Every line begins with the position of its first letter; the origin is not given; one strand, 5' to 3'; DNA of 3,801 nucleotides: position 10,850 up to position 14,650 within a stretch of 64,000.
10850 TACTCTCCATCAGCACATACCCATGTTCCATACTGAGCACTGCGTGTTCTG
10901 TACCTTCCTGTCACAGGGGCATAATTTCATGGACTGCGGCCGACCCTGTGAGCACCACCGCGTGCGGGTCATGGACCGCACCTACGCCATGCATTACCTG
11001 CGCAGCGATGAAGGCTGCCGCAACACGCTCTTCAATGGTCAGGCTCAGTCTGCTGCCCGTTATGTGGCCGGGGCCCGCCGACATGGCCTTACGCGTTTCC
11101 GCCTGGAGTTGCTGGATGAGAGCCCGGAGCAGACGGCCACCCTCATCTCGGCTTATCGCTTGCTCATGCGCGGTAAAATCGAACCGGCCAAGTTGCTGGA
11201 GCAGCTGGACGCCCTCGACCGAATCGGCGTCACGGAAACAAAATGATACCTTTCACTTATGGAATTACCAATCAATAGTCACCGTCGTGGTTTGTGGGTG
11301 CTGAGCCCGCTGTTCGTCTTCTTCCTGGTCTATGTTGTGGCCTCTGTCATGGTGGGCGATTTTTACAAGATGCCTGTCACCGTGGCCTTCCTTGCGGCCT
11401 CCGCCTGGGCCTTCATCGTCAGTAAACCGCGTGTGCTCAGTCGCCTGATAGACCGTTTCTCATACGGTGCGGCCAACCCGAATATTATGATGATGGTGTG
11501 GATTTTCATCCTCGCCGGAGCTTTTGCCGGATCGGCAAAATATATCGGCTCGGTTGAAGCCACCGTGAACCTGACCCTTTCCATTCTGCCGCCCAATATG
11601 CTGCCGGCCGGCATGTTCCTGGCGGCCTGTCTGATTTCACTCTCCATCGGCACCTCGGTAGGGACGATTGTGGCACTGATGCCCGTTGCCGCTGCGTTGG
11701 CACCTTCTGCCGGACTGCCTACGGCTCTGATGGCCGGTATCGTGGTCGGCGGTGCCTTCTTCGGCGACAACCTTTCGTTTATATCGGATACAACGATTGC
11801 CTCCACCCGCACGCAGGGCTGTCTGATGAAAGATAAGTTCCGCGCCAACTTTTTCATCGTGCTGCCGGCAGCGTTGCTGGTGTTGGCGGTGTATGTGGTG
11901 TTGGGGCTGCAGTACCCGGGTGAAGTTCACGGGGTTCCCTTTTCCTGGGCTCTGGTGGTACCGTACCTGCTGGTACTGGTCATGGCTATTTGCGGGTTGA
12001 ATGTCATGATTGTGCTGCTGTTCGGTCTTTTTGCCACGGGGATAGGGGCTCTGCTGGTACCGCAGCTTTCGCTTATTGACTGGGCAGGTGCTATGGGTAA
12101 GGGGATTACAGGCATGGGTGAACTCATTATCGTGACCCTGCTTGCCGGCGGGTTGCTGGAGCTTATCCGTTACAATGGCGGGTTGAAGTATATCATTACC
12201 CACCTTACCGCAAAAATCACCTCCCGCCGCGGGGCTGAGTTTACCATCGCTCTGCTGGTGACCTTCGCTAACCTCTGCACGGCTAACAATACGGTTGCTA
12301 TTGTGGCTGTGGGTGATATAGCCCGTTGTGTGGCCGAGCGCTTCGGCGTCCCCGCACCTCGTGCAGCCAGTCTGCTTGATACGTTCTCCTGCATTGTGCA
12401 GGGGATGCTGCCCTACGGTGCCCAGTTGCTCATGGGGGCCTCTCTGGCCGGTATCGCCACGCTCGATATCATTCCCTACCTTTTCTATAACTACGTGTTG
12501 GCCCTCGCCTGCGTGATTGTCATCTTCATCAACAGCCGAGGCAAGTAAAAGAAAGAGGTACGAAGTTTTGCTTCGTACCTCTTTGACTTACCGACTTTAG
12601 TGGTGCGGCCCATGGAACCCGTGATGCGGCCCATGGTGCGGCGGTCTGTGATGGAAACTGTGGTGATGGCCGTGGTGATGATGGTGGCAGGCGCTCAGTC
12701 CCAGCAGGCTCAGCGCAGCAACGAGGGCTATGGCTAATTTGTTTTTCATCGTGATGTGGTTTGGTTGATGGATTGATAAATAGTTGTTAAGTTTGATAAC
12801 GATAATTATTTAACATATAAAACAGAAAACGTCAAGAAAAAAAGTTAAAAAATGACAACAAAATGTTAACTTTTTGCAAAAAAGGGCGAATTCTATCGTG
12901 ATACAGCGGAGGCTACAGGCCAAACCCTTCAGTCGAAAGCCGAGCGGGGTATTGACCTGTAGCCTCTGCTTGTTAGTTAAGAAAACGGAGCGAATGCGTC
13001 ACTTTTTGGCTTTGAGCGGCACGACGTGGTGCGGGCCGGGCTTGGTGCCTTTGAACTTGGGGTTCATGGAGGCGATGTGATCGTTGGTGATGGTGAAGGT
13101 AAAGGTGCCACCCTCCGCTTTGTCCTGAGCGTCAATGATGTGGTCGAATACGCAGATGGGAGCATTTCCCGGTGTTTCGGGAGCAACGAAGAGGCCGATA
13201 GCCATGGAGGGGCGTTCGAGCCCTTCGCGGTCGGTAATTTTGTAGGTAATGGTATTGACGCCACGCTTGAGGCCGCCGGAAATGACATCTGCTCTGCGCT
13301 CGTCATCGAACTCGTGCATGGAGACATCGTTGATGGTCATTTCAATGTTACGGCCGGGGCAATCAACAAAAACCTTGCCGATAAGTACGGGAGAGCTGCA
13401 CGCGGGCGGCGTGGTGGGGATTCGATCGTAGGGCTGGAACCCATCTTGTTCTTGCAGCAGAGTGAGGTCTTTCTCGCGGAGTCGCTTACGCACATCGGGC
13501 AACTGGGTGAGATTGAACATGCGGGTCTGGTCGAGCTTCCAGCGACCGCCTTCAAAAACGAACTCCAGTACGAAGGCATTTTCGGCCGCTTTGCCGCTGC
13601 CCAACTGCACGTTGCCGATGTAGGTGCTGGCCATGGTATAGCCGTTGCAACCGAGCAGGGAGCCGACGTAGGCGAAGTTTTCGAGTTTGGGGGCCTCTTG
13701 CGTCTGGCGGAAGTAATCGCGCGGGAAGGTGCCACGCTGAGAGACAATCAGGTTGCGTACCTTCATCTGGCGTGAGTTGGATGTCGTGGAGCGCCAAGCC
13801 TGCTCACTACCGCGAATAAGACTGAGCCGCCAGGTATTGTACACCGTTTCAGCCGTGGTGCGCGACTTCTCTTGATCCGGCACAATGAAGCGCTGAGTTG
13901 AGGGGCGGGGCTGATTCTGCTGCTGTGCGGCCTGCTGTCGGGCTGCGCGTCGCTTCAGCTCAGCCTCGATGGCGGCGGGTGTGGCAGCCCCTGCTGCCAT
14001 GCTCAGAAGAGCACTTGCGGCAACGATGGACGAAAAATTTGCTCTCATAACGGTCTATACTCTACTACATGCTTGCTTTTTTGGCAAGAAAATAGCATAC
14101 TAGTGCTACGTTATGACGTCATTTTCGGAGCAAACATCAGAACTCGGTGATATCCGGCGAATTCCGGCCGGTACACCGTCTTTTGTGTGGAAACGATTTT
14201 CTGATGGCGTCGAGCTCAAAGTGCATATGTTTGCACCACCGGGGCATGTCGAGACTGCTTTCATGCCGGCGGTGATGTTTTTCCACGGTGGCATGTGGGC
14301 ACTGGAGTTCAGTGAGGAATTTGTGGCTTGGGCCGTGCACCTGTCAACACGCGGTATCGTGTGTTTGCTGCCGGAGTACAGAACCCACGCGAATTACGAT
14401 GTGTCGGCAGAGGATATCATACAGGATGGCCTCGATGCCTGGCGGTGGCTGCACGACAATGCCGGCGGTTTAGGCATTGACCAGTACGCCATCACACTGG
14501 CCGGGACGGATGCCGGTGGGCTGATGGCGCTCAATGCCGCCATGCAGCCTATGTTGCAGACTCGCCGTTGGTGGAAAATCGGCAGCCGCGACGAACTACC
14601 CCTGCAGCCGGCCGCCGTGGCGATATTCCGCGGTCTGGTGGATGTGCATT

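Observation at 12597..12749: Unannotated 50-aa histidine-rich lipoprotein: candidate surface metallophore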

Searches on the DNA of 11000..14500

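Call 5: search_rna_families(source=window, start=11000, end=14500, threshold=evalue, max_evalue=1)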
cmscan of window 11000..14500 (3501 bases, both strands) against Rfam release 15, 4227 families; matches with E-value up to 1: 0.
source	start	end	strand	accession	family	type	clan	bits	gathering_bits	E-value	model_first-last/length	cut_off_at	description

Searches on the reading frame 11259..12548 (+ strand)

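Call 8: search_protein_families(library=pfam, proteins=[window:11259-12548:+], max_evalue=0.01)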
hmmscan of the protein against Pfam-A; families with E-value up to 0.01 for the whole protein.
window:11259-12548:+ (429 aa): 1 family
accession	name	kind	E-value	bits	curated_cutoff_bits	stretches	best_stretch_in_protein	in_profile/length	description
PF03553.21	Na_H_antiporter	-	2.4e-23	83.3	23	2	61-216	147-302/303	Na+/H+ antiporter family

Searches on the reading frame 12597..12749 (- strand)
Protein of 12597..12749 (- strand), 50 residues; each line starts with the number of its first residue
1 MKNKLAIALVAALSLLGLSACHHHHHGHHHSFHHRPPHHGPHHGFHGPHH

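Call 7: find_homologous_proteins(query=window:12600-12749:-, max_evalue=10)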
Query seq(50 aa): no candidate shares three 5-residue words with the query. No homologue found.

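Call 8: search_protein_families(library=pfam, proteins=[window:12597-12749:-], max_evalue=0.01)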
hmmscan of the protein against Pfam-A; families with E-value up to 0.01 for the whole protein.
window:12597-12749:- (50 aa): 0 families

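Call 9: find_encoding_contigs(protein=window:12597-12749:-, flank=6000, max_places=8)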
Protein window:12597-12749:- (50 aa): no gene with exactly this product is on record in the collection.

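Call 33: search_protein_representatives(protein=window:12597-12749:-)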
Query: 50 residues. Proteins with E-value up to 0.001 (for the whole library): 2; up to 1e-10: 1; up to 1e-30: 0. The best 2 are listed.
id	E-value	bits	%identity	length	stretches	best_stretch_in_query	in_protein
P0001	2.2e-15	71.6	47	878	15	11-37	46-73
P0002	2.3e-04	37.1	61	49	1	2-49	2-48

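Call 36: find_encoding_contigs(protein=P0002, flank=8000, max_places=6)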
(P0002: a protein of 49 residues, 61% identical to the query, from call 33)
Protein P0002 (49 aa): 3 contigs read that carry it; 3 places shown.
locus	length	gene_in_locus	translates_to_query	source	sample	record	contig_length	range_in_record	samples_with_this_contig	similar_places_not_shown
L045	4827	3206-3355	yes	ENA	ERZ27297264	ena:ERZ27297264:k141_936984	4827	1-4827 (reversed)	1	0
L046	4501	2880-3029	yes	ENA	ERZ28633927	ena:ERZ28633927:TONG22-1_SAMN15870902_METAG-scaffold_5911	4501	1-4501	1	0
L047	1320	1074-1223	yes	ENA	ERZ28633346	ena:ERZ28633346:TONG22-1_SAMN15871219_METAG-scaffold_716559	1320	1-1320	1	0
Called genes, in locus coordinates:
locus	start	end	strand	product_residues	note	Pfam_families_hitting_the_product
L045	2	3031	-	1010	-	?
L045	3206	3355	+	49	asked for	-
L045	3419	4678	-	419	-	PF01029:NusB, PF22458:RsmF-B_ferredox (weak), PF01189:Methyltr_RsmB-F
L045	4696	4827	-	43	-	?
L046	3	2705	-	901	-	?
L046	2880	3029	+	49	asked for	-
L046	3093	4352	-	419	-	PF01029:NusB, PF22458:RsmF-B_ferredox (weak), PF01189:Methyltr_RsmB-F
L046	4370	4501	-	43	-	?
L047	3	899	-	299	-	?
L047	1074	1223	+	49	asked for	-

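Call 38: search_protein_families(library=pfam, proteins=[L045:2-3031:-], max_evalue=0.001)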
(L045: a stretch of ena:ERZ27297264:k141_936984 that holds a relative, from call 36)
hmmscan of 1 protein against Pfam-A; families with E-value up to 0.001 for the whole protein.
L045:2-3031:- (1010 aa): 23 families
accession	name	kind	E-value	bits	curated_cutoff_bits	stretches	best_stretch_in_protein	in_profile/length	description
PF00005.33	ABC_tran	-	5.2e-25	89.1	25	0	971-998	1-28/137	ABC transporter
PF13555.12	AAA_29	-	1.4e-13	50.8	27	0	974-997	15-38/61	P-loop containing region of AAA domain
PF02463.25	SMC_N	-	5.2e-11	42.8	40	0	9-56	5-51/220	RecF/RecN/SMC N terminal domain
PF17760.6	UvrA_inter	-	5.5e-11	42.8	23.3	1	137-235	4-105/109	UvrA interaction domain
PF13481.12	AAA_25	-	1.1e-10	41.9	27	0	26-50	30-54/195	AAA domain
PF13191.12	AAA_16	-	8.8e-10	39.8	32.6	0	27-61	22-63/167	AAA ATPase domain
PF13304.12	AAA_21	-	1.2e-09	39.1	27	0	487-533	249-295/304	AAA domain, putative AbiEii toxin, Type IV TA system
PF13476.12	AAA_23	-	1.6e-09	39.1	27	0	9-46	2-36/201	AAA domain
PF13671.12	AAA_33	-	3.9e-08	34.1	27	0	31-53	1-23/143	AAA domain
PF20720.3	nSTAND3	-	6e-08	33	27.2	0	32-52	20-40/155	Novel STAND NTPase 3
PF17755.6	UvrA_DNA-bind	-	1.5e-07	32.2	23.2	1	293-364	9-79/110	UvrA DNA-binding domain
PF13401.12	AAA_22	-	1.8e-07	32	27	0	30-65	6-33/130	AAA domain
PF05729.18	NACHT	-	1.8e-07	31.6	26.7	0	625-643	4-22/167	NACHT domain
PF03193.22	RsgA_GTPase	-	8.9e-07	29.3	30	0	959-998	85-123/174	RsgA GTPase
PF20703.3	nSTAND1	-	1.3e-06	28.8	27.1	0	31-60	35-60/379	Novel STAND NTPase 1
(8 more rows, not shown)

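Call 39: find_homologous_proteins(query=A1, max_evalue=0.01)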
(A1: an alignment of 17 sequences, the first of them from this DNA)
Query A1 (17 sequences) (50 aa, profile of the alignment): 6 proteins with E <= 0.01 among 7571 candidates.
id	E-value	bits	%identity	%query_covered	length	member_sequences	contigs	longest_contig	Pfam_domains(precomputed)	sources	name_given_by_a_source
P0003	7.4e-22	95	39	46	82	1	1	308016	-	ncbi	-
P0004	3.6e-14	70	33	78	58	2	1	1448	-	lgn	-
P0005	1.0e-8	53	39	82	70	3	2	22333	-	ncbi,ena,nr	ncbi:MAG: hypothetical protein II295_01635 [Akkermansia sp.]|nr:hypothetical protein [Akkermansia sp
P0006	8.5e-5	40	49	92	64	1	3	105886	-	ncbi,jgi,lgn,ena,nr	ncbi:MAG: hypothetical protein OEO83_10325 [Alphaproteobacteria bacterium]|nr:hypothetical protein [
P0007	7.2e-3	34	57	42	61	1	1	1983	-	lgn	-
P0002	8.4e-3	34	60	50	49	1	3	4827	-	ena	-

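Call 41: find_encoding_contigs(protein=P0006, flank=8000, max_places=4)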
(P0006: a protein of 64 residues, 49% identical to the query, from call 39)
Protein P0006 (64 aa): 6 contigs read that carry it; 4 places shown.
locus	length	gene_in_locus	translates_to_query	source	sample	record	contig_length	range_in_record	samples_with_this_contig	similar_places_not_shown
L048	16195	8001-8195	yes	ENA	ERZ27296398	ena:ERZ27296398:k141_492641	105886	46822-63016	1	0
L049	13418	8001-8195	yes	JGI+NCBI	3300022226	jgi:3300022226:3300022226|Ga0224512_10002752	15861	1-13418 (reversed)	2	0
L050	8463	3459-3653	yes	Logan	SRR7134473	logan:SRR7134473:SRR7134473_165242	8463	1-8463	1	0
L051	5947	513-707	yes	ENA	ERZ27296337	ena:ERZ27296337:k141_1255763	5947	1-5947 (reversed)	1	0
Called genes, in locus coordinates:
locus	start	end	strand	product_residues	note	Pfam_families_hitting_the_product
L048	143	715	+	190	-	PF01936:NYN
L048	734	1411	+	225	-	PF03167:UDG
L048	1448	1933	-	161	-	PF01668:SmpB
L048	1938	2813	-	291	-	PF00701:DHDPS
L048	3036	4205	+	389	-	PF01070:FMN_dh, PF00478:IMPDH (faint)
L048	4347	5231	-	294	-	PF00211:Guanylate_cyc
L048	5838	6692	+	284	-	PF01145:Band_7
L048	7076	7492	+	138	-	PF00903:Glyoxalase, PF18029:Glyoxalase_6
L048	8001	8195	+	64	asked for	-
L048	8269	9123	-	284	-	PF01135:PCMT (weak), PF05175:MTS (weak), PF13489:Methyltransf_23, PF01209:Ubie_methyltran, PF08241:Methyltransf_11, PF08242:Methyltransf_12, PF13649:Methyltransf_25, PF13847:Methyltransf_31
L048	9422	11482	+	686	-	PF01464:SLT, PF27553:SLT_superhelical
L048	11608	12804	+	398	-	PF02771:Acyl-CoA_dh_N (weak), PF00441:Acyl-CoA_dh_1 (weak), PF08028:Acyl-CoA_dh_2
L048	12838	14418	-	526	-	PF06808:DctM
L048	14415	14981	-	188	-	PF04290:DctQ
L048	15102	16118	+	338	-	PF00291:PALP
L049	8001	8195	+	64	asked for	-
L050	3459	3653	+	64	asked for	-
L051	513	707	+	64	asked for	-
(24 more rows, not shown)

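Call 53: find_related_loci(query=A2, collection=metagenome_contigs, flank=8000)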
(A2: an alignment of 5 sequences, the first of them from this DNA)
Query A2 (50 aa) in metagenome_contigs; peptide patterns used: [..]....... (x = any residue, [..] = any of these).
207 stretches matched a pattern, but none encodes a relative of the query by tblastn (E <= 1e-3).

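Call 65: search_protein_families(library=ncbifam, alignment_id=A1, max_evalue=1)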
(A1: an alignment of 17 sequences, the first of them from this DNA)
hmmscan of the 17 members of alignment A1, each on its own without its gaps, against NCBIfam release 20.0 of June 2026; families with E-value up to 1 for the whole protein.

A. member 1, seq(50 aa): 4 families
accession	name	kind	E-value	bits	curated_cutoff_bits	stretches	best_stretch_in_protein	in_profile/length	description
NF047847.2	SS_mature_LptM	equivalog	0.033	14.3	27.7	1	1-21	1-20/31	LPS translocon maturation chaperone LptM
NF007348.0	PRK09838.1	subfamily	0.14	12.3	143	1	1-30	1-30/115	cation efflux system protein CusF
NF009591.0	PRK13032.1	equivalog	0.19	11.4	303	1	1-36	1-35/149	chemotaxis-inhibiting protein CHIPS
NF052668.1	VPA0510_fam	equivalog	0.36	11.4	95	1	1-43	1-49/110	VPA0510 family protein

B. families by the number of members that match (of 17 scanned): 14 families
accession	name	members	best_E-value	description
NF050142.1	PG1828_fam_lipo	6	0.052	PG1828 family lipoprotein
NF007830.1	PRK10540.1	5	0.13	osmotically-inducible lipoprotein OsmB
NF047847.2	SS_mature_LptM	4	0.018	LPS translocon maturation chaperone LptM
NF053526.1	Myco_lipo_LppK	2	0.051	lipoprotein LppK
NF008584.2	PRK11546.1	2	0.062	zinc resistance sensor/chaperone ZraP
TIGR04134.1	lipo_with_rSAM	1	0.017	radical SAM-associated putative lipoprotein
NF041530.1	LvrD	1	0.1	T4SS-associated protein LvrD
TIGR00985.1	3a0801s04tom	1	0.11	mitochondrial import receptor subunit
NF007348.0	PRK09838.1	1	0.14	cation efflux system protein CusF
NF009591.0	PRK13032.1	1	0.19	chemotaxis-inhibiting protein CHIPS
NF002361.0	PRK01326.1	1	0.23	peptidylprolyl isomerase PrsA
NF038104.1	lipo_NF038104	1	0.23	NF038104 family lipoprotein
NF006083.0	PRK08229.1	1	0.24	2-dehydropantoate 2-reductase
NF052668.1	VPA0510_fam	1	0.36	VPA0510 family protein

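Call 66: search_solved_structures(query=window:12600-12749:-, max_evalue=10)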
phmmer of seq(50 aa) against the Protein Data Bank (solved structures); distinct sequences matched with E-value up to 10: 0.

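Call 73: find_encoding_contigs(protein=P0007, flank=3000, max_places=3)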
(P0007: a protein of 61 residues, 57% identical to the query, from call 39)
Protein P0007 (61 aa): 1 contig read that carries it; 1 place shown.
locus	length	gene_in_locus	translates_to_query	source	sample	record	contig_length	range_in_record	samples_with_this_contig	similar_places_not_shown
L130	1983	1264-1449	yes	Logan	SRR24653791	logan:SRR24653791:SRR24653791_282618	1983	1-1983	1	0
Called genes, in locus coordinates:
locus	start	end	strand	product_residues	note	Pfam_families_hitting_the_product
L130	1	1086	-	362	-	?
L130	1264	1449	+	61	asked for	-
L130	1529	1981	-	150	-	?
